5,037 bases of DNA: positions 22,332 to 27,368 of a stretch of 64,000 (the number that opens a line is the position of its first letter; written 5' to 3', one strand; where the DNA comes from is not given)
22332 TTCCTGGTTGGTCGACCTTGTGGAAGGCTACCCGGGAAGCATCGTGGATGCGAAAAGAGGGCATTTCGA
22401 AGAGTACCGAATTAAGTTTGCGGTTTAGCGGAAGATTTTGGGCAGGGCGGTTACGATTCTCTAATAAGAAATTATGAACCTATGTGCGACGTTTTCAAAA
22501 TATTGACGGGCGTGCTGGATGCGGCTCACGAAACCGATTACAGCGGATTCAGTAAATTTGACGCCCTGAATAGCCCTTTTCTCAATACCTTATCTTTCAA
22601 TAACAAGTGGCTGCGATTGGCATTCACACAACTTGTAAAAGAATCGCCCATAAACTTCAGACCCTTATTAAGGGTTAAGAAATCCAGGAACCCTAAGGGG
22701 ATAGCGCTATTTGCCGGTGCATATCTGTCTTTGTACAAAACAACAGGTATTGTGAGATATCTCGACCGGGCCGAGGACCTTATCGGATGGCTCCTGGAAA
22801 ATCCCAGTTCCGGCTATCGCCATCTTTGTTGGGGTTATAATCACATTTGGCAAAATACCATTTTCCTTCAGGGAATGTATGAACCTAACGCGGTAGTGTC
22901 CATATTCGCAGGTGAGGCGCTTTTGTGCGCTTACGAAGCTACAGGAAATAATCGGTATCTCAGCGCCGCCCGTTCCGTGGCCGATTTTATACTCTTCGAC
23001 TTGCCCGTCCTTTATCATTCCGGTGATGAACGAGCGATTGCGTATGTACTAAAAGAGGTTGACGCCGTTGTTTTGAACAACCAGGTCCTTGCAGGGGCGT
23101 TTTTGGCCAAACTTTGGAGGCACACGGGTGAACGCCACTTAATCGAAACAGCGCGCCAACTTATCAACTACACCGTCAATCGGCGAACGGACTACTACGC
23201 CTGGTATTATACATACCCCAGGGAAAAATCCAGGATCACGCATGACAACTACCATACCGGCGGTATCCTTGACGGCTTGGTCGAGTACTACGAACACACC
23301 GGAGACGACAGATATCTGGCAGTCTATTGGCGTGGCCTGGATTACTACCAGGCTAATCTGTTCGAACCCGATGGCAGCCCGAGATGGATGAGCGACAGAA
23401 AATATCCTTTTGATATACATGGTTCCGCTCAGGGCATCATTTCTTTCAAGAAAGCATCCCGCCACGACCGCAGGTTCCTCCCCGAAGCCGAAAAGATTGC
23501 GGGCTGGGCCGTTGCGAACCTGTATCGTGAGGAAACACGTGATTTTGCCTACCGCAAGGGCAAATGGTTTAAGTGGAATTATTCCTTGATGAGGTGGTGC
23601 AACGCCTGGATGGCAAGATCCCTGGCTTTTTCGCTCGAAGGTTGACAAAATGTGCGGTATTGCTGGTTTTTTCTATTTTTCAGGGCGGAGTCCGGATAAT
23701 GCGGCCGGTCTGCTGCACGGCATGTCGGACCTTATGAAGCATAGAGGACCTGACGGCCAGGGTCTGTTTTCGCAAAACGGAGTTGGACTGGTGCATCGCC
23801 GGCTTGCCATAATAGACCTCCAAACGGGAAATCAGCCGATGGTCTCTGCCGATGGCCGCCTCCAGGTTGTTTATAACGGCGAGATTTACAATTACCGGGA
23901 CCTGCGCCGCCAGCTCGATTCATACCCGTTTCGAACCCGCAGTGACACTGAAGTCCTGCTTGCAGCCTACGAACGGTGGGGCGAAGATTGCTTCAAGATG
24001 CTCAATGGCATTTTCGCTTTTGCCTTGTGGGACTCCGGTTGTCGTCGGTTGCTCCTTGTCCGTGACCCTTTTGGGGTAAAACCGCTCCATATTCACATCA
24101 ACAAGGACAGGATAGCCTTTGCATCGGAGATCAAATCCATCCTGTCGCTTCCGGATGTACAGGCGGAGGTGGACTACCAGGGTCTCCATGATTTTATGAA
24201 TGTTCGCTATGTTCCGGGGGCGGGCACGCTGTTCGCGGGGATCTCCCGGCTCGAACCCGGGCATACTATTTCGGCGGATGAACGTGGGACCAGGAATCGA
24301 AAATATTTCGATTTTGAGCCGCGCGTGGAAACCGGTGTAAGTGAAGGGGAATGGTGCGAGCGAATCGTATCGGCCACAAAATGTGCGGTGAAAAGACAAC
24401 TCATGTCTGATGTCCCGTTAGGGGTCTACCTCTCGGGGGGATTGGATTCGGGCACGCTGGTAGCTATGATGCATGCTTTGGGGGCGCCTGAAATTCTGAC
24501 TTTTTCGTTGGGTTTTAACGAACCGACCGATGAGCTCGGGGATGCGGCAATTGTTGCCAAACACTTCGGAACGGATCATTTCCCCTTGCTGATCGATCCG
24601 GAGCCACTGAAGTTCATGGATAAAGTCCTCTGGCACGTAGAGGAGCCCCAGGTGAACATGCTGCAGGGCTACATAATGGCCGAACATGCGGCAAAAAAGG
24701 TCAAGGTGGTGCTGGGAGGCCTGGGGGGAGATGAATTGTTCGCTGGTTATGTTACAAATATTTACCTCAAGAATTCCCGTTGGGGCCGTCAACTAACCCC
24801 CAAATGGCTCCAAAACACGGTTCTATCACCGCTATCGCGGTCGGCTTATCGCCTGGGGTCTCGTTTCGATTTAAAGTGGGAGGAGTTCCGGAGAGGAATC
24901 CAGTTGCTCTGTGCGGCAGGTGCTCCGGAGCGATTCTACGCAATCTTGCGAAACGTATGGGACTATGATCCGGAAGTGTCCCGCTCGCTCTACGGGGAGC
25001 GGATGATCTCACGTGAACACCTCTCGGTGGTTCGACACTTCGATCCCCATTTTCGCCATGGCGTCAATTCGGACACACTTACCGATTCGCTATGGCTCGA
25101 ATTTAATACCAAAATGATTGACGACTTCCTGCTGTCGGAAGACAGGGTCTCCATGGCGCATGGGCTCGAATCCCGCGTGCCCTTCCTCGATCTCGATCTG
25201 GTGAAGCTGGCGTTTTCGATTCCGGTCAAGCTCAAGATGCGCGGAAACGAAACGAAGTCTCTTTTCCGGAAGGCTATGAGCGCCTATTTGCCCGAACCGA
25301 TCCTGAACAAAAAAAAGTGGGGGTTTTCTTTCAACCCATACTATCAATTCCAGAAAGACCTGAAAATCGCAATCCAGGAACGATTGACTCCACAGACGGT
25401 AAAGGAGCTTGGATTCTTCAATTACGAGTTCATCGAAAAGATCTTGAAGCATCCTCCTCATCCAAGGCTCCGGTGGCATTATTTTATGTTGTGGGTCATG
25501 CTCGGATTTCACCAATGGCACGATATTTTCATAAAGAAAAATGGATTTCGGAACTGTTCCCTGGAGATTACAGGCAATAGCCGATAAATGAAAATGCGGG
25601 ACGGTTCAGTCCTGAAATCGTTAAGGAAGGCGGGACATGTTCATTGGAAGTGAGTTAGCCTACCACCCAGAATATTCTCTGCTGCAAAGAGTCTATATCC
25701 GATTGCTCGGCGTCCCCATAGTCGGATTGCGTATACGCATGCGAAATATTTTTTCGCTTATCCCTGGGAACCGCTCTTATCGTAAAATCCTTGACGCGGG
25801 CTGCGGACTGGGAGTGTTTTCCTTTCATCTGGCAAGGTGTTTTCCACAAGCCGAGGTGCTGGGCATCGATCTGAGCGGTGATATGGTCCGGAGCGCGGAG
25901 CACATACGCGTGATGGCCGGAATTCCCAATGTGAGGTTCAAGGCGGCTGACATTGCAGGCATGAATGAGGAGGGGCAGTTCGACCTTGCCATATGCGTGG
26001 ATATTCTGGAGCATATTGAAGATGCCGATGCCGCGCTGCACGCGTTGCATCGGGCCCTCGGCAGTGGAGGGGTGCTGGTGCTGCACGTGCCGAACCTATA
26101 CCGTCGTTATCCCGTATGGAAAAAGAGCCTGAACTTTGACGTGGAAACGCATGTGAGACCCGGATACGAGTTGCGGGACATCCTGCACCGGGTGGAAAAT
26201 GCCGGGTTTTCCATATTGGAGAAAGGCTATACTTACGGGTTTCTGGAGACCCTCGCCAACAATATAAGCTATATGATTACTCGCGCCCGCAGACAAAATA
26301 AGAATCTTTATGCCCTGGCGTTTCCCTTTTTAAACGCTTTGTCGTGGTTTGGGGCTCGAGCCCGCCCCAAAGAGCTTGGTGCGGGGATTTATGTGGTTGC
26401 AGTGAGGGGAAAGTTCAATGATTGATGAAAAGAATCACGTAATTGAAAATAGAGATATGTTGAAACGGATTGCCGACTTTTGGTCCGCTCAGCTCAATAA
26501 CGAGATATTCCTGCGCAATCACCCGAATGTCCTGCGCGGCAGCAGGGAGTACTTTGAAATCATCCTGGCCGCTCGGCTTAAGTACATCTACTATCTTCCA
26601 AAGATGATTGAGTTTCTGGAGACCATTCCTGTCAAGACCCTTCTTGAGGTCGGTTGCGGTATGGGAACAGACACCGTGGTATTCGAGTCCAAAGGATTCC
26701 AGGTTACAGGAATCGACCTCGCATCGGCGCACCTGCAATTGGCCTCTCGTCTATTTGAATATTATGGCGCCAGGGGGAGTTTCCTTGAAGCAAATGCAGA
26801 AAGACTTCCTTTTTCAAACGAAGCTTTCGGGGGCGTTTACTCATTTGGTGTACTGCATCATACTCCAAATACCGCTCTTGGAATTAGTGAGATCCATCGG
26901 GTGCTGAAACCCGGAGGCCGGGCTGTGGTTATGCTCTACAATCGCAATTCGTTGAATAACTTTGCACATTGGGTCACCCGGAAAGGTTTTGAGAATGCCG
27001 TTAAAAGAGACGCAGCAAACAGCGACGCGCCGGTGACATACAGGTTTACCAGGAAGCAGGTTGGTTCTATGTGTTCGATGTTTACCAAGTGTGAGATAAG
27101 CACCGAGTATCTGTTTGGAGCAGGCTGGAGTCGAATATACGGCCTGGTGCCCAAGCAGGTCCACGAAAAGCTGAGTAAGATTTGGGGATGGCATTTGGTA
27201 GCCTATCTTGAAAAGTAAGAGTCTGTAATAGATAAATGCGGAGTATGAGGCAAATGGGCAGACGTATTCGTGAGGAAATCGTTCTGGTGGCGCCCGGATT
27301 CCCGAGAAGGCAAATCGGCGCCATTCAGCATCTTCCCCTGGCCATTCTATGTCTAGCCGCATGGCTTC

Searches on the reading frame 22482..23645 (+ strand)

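Call 45: search_protein_families(library=pfam, proteins=[window:22482-23645:+], max_evalue=0.00001)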
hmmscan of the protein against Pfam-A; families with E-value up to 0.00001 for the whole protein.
window:22482-23645:+ (387 aa): 3 families
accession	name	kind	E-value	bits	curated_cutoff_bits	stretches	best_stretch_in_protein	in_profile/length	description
PF07470.19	Glyco_hydro_88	-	4e-11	43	26.6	0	256-356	28-119/352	Glycosyl Hydrolase Family 88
PF07944.18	Beta-AFase-like_GH127_cat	-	3.4e-09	36.6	24.9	0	243-284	161-204/376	Beta-L-arabinofuranosidase, GH127 catalytic domain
PF07221.17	GlcNAc_2-epim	-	3.7e-06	26.9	23.4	0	206-303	219-321/347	N-acylglucosamine 2-epimerase (GlcNAc 2-epimerase)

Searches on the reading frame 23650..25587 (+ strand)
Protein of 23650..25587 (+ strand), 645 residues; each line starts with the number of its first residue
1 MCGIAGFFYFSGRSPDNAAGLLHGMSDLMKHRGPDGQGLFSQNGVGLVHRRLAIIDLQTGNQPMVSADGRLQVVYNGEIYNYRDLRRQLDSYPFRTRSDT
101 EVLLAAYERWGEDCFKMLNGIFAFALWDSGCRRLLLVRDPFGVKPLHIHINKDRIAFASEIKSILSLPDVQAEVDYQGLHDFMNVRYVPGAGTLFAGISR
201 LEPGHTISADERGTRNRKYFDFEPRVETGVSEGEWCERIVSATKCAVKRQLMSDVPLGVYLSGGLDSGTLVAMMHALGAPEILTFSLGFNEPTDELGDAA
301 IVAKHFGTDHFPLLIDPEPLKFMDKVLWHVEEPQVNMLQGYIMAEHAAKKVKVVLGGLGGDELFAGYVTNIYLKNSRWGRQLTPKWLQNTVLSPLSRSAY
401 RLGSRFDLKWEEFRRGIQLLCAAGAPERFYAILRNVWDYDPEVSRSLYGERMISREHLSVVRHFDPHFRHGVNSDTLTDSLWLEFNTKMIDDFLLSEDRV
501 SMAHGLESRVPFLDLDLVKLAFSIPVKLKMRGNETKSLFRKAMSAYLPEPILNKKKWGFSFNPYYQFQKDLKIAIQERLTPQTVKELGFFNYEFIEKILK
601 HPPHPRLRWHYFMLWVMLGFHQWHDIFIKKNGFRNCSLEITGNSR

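Call 45: search_protein_families(library=pfam, proteins=[window:23650-25587:+], max_evalue=0.00001)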
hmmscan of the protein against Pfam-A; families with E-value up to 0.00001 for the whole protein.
window:23650-25587:+ (645 aa): 3 families
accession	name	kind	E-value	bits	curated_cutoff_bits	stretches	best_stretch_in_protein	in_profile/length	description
PF00733.27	Asn_synthase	-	3.7e-75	254.2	21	1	244-624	7-353/354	Asparagine synthase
PF13537.11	GATase_7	-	7.4e-45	152.4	25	1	49-165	1-122/123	Glutamine amidotransferase domain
PF13522.11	GATase_6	-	1.9e-43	148.1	27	1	34-160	1-130/130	Glutamine amidotransferase domain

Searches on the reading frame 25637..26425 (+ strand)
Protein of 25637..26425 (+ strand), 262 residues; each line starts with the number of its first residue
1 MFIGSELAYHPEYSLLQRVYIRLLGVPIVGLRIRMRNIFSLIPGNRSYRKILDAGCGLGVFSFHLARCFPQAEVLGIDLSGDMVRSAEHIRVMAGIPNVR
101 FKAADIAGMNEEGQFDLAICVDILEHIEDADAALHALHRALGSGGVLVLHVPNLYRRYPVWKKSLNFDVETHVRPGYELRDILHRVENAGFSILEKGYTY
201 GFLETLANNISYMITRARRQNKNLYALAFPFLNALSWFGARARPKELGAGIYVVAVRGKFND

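Call 45: search_protein_families(library=pfam, proteins=[window:25637-26425:+], max_evalue=0.00001)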
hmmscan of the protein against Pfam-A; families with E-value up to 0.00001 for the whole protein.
window:25637-26425:+ (262 aa): 8 families
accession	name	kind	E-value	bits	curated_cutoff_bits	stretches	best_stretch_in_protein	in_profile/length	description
PF13847.12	Methyltransf_31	-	9e-21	74.5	27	1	49-154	5-114/145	Methyltransferase domain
PF13489.12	Methyltransf_23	-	2.4e-19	70.1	27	1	44-195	19-163/164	Methyltransferase domain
PF13649.12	Methyltransf_25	-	7.1e-19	68.7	27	1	51-145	1-97/97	Methyltransferase domain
PF08242.18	Methyltransf_12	-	5.2e-18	66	30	1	52-147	1-98/98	Methyltransferase domain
PF08241.18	Methyltransf_11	-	7.7e-16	58.9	21.2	1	52-149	1-95/95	Methyltransferase domain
PF05175.20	MTS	-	2.2e-07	31.1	23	1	47-120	31-104/170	Methyltransferase small domain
PF02353.26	CMAS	-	2.8e-07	30.6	27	1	50-196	65-215/273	Mycolic acid cyclopropane synthetase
PF01209.24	Ubie_methyltran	-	2.5e-06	27.5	20.1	1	44-148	44-150/233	ubiE/COQ5 methyltransferase family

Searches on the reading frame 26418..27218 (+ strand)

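Call 45: search_protein_families(library=pfam, proteins=[window:26418-27218:+], max_evalue=0.00001)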
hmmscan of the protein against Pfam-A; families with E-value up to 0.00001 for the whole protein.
window:26418-27218:+ (266 aa): 6 families
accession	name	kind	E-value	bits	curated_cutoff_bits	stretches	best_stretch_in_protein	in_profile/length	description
PF08241.18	Methyltransf_11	-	2.6e-20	73.3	21.2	1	76-170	1-94/95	Methyltransferase domain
PF13649.12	Methyltransf_25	-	1.2e-19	71.2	27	1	76-167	2-97/97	Methyltransferase domain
PF13847.12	Methyltransf_31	-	2.1e-13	50.6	27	1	74-178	6-114/145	Methyltransferase domain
PF13489.12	Methyltransf_23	-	2.3e-13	50.6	27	1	63-184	12-124/164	Methyltransferase domain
PF08242.18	Methyltransf_12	-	2.4e-13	51.1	30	1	76-168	1-97/98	Methyltransferase domain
PF01209.24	Ubie_methyltran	-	6.4e-10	39.2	20.1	1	71-180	47-160/233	ubiE/COQ5 methyltransferase family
